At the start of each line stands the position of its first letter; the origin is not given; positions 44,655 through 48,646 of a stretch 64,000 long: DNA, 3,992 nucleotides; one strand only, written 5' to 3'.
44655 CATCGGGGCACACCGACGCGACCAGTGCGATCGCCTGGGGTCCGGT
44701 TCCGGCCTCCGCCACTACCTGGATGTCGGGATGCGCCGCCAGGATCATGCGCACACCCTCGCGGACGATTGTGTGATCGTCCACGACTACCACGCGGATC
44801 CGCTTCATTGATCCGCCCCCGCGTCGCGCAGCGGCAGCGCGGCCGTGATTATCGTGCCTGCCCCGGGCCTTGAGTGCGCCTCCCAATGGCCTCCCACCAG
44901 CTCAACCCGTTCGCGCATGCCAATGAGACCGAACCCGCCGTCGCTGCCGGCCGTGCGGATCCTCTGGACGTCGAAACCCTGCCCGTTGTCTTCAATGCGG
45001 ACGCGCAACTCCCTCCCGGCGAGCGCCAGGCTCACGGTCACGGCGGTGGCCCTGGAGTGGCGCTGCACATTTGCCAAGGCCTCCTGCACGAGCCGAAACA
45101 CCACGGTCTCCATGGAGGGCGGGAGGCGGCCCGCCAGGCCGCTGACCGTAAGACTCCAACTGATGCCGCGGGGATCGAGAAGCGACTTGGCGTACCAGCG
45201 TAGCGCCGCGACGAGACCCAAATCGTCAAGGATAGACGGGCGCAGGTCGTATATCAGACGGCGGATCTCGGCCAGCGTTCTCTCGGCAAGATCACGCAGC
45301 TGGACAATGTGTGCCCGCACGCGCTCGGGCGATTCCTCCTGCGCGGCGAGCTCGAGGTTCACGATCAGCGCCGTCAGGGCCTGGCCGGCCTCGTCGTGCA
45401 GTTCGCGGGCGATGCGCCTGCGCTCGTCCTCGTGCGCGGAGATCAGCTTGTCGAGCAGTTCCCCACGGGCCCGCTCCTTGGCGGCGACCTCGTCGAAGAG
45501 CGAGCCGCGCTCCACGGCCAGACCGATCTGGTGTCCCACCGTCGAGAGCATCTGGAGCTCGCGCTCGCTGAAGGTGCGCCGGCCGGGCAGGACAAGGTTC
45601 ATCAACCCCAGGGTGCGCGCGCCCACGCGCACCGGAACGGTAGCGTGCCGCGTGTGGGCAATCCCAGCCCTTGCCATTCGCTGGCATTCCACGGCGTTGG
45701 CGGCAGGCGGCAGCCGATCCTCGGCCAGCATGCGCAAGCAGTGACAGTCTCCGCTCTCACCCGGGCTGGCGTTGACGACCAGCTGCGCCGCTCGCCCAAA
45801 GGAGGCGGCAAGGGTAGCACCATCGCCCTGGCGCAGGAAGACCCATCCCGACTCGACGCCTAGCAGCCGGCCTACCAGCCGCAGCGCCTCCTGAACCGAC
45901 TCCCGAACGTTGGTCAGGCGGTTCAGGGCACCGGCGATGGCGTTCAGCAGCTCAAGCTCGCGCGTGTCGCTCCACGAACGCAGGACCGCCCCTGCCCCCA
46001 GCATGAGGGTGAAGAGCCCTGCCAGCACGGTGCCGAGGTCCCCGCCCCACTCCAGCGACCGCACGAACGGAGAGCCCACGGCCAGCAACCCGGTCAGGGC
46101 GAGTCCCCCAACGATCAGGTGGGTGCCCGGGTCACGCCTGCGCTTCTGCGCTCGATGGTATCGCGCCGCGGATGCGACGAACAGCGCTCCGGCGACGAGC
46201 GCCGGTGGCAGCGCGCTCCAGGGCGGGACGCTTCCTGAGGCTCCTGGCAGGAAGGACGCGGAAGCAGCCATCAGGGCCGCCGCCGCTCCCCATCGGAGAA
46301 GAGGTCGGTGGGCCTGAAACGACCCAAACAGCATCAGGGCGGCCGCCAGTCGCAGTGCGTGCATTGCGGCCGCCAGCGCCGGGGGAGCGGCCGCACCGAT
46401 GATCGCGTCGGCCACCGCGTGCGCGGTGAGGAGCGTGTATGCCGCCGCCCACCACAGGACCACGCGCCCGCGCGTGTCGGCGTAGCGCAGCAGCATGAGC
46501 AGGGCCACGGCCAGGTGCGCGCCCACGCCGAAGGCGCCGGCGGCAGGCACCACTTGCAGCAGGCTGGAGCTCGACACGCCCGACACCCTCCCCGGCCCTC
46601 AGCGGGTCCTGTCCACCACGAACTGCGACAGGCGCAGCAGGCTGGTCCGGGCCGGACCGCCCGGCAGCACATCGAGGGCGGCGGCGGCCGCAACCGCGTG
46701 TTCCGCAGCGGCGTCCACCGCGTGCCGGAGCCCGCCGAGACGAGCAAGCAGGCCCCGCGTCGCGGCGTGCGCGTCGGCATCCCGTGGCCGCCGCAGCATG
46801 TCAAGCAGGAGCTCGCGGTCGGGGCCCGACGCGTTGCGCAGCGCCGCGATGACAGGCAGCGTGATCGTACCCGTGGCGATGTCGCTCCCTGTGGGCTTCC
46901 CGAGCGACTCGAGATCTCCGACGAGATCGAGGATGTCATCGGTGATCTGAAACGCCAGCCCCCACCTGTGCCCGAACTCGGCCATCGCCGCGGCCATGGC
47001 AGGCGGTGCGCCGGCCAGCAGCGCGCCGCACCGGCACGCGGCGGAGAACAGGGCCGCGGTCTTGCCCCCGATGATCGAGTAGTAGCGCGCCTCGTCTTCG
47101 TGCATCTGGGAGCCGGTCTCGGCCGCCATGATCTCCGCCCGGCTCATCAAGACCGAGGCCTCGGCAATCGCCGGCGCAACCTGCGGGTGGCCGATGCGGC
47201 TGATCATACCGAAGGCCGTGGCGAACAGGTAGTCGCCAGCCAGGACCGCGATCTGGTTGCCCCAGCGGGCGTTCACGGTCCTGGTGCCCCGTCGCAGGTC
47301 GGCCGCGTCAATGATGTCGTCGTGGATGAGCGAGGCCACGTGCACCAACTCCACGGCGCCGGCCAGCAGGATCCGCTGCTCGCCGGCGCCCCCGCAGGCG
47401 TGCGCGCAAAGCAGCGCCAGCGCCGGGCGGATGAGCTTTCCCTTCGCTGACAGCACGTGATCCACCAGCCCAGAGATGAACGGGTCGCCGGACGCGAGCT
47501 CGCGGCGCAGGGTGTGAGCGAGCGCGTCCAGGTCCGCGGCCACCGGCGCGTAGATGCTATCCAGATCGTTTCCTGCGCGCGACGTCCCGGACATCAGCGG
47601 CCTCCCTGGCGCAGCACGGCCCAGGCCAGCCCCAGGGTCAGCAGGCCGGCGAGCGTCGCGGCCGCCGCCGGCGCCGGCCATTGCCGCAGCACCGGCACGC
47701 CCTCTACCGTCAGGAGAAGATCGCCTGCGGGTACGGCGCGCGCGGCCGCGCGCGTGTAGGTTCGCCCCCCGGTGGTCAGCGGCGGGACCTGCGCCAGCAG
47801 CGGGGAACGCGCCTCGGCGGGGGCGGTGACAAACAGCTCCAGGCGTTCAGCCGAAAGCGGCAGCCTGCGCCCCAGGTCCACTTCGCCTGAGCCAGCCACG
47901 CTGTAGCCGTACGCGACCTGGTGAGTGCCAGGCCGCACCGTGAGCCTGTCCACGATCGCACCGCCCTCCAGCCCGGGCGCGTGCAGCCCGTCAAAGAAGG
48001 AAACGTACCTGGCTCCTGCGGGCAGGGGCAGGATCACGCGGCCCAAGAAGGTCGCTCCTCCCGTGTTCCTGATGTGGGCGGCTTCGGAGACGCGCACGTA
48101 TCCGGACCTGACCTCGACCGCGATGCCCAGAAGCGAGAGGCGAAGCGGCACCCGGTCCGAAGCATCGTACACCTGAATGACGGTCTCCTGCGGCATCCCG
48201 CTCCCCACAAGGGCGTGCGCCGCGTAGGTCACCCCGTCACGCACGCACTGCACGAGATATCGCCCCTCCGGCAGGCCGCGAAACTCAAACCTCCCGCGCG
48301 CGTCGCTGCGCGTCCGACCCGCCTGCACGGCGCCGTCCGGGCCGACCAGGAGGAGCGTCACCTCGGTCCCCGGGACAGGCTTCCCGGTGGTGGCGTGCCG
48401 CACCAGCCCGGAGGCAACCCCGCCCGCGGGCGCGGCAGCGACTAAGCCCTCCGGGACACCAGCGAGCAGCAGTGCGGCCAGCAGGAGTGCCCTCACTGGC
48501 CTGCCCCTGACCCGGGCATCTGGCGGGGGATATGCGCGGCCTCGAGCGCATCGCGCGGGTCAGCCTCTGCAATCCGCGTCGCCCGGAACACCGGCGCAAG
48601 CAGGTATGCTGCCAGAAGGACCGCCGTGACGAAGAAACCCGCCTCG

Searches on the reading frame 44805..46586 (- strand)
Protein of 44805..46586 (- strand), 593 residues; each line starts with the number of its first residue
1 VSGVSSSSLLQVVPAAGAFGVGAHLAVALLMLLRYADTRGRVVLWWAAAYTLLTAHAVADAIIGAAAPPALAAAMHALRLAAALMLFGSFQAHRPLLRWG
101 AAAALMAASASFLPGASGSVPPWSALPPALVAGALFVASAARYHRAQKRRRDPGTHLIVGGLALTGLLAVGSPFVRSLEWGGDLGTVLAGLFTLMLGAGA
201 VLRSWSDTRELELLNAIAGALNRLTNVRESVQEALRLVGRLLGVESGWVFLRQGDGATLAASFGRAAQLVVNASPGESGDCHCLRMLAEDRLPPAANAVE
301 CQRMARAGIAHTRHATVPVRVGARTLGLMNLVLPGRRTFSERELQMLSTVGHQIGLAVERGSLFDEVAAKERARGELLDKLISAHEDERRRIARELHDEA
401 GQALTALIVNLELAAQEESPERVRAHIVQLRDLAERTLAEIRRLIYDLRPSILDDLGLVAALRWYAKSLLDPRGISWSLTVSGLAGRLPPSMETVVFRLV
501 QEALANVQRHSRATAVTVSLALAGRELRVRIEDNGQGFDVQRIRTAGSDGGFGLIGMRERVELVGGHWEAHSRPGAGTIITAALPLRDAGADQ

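Call 70: search_protein_families(library=pfam, proteins=[window:44805-46586:-], max_evalue=0.00001)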
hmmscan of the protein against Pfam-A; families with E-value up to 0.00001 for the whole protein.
window:44805-46586:- (593 aa): 6 families
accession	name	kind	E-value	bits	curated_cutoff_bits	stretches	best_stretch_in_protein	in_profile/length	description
PF07730.19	HisKA_3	-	1.4e-17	64.4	24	1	388-452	1-67/68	Histidine kinase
PF02518.31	HATPase_c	-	2.1e-14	54.4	26.4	1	496-587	6-110/111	Histidine kinase-, DNA gyrase B-, and HSP90-like ATPase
PF13185.12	GAF_2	-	8.3e-12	45.9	28.6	1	226-359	3-136/136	GAF domain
PF13492.12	GAF_3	-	7.7e-11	42.9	27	1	229-360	4-129/129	GAF domain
PF01590.32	GAF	-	7.2e-10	40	22.4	1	229-358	4-133/133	GAF domain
PF13581.12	HATPase_c_2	-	3e-06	27.7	27.4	0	500-564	36-112/127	Histidine kinase-like ATPase domain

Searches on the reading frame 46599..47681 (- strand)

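Call 70: search_protein_families(library=pfam, proteins=[window:46599-47681:-], max_evalue=0.00001)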
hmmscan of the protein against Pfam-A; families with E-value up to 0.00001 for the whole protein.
window:46599-47681:- (360 aa): 1 family
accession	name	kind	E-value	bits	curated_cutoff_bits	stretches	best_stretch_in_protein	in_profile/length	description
PF00348.22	polyprenyl_synt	-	1.7e-67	227.8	27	1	69-302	4-240/251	Polyprenyl synthetase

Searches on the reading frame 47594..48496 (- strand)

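Call 70: search_protein_families(library=pfam, proteins=[window:47594-48496:-], max_evalue=0.00001)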
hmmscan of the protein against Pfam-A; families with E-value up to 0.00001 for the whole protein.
window:47594-48496:- (300 aa): 1 family
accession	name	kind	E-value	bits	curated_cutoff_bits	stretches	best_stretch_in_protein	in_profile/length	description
PF13620.12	CarboxypepD_reg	-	8.7e-10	39.3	32.3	1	29-92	3-62/82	Carboxypeptidase regulatory-like domain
